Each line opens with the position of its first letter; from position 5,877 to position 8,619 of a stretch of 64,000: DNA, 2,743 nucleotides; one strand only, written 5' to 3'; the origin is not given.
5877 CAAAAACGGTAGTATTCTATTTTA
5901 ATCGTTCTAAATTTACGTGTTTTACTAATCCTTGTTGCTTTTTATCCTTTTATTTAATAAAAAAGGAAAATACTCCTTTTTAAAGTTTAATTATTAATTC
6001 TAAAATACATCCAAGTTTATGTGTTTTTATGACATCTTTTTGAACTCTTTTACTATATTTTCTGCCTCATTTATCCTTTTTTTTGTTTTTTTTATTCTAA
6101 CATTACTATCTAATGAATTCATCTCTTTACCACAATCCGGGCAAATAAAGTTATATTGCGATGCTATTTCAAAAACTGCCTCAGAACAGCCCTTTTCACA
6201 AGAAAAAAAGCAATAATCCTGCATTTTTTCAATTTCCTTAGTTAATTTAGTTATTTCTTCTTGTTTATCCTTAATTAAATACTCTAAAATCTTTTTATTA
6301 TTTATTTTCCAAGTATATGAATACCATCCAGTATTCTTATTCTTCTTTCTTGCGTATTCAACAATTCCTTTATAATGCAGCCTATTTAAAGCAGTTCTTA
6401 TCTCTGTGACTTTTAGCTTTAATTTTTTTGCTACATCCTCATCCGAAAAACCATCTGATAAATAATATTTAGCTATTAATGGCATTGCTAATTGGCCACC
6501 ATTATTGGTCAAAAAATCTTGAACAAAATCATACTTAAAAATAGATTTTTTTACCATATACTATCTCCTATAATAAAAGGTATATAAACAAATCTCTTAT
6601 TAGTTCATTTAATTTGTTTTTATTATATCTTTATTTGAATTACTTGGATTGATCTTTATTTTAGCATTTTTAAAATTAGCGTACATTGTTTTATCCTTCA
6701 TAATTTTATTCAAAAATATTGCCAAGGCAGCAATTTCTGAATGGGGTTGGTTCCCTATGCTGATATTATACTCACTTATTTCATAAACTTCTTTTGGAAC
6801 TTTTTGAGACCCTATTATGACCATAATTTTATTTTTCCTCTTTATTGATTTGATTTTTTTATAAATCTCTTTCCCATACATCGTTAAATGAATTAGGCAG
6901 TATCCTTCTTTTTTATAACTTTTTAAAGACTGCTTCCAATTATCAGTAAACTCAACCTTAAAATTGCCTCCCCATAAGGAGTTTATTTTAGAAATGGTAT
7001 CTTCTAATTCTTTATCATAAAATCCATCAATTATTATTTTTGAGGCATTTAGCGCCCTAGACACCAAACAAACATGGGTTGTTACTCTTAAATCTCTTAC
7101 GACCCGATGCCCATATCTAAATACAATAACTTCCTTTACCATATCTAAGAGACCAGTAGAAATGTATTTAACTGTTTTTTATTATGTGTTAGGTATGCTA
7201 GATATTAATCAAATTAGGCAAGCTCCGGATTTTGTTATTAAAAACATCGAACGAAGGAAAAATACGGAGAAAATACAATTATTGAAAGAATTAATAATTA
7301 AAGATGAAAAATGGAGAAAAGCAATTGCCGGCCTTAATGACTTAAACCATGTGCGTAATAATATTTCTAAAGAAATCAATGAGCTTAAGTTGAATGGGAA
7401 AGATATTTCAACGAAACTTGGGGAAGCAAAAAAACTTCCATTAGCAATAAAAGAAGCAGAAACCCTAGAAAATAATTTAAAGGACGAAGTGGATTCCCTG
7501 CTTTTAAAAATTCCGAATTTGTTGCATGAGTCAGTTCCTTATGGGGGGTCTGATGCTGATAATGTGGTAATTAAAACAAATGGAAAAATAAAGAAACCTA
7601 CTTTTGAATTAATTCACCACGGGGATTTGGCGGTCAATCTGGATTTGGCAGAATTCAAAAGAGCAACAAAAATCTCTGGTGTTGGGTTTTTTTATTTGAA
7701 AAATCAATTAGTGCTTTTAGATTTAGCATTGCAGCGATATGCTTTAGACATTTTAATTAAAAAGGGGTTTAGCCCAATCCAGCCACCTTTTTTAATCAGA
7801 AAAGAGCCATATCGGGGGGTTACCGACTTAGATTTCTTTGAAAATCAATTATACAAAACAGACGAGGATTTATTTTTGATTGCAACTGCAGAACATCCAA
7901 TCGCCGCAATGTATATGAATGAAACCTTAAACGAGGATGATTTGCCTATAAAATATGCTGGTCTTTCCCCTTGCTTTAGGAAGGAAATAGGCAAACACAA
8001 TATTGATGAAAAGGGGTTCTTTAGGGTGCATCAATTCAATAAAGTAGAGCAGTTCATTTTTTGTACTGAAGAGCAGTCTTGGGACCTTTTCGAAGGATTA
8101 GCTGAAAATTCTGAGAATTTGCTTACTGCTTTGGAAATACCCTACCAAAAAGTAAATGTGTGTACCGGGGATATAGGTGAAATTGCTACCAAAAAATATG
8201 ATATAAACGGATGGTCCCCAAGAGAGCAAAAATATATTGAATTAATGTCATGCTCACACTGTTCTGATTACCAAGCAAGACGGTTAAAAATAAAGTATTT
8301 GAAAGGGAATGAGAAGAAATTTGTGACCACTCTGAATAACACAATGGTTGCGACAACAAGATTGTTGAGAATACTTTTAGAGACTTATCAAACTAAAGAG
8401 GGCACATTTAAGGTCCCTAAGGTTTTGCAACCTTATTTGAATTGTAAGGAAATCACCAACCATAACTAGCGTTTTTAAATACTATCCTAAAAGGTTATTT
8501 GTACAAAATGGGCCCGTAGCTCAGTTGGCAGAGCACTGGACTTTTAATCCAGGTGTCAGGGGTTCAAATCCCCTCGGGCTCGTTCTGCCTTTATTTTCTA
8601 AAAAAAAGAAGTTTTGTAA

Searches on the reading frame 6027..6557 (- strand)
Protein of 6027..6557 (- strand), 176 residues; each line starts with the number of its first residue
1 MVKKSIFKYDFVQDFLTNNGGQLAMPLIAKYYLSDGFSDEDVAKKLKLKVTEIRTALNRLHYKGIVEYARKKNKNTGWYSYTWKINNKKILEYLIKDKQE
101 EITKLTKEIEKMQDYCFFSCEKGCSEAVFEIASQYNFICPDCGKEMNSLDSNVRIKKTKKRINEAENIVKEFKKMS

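Call 3: search_protein_families(library=pfam, proteins=[window:6027-6557:-], max_evalue=0.01)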
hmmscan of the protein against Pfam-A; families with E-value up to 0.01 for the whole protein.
window:6027-6557:- (176 aa): 3 families
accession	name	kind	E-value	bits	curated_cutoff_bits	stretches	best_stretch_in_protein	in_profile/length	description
PF02002.24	TFIIE_alpha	-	6.4e-18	65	22.9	1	36-111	27-102/105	TFIIE alpha subunit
PF08702.15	Fib_alpha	-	0.0086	16.7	29.9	1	85-124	101-140/143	Fibrinogen alpha/beta chain family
PF21984.2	DnaD_N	-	0.0092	16.6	27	0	40-99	39-99/101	DnaD N-terminal domain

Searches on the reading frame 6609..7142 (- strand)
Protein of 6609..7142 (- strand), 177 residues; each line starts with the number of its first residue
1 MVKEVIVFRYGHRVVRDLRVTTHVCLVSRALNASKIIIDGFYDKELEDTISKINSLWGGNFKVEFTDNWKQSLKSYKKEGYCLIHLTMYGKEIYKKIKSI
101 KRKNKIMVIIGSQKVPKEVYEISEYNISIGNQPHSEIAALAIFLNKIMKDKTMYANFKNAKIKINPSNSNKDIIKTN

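Call 3: search_protein_families(library=pfam, proteins=[window:6609-7142:-], max_evalue=0.01)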
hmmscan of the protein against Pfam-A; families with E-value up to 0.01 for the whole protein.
window:6609-7142:- (177 aa): 2 families
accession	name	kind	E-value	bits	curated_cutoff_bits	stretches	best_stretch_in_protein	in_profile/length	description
PF01994.21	Trm56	-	1.2e-45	154.7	25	1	57-173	1-118/119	tRNA ribose 2'-O-methyltransferase, aTrm56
PF00588.24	SpoU_methylase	-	0.0049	17.4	29.7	1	30-129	24-122/142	SpoU rRNA Methylase family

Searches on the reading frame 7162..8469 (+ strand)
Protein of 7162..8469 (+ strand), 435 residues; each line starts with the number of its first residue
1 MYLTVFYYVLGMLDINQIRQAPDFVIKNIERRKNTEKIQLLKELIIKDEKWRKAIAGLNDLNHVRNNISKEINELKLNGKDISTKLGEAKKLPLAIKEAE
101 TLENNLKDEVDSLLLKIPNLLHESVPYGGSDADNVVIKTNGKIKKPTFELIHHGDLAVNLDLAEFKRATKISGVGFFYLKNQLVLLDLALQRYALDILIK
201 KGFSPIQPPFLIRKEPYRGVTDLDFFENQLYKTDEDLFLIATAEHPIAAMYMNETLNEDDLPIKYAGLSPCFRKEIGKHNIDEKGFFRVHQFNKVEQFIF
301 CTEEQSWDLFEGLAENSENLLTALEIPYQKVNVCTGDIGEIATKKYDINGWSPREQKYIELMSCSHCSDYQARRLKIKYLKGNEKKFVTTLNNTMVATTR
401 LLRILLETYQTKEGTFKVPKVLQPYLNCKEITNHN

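Call 3: search_protein_families(library=pfam, proteins=[window:7162-8469:+], max_evalue=0.01)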
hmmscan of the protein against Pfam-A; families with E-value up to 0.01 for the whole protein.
window:7162-8469:+ (435 aa): 2 families
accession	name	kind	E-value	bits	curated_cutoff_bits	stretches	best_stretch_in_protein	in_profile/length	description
PF00587.30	tRNA-synt_2b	-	1.6e-40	139.5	29.3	1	234-409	8-179/179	tRNA synthetase class II core domain (G, H, P, S and T)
PF02403.27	Seryl_tRNA_N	-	4.3e-20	72.4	28.2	1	12-120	1-107/108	Seryl-tRNA synthetase N-terminal domain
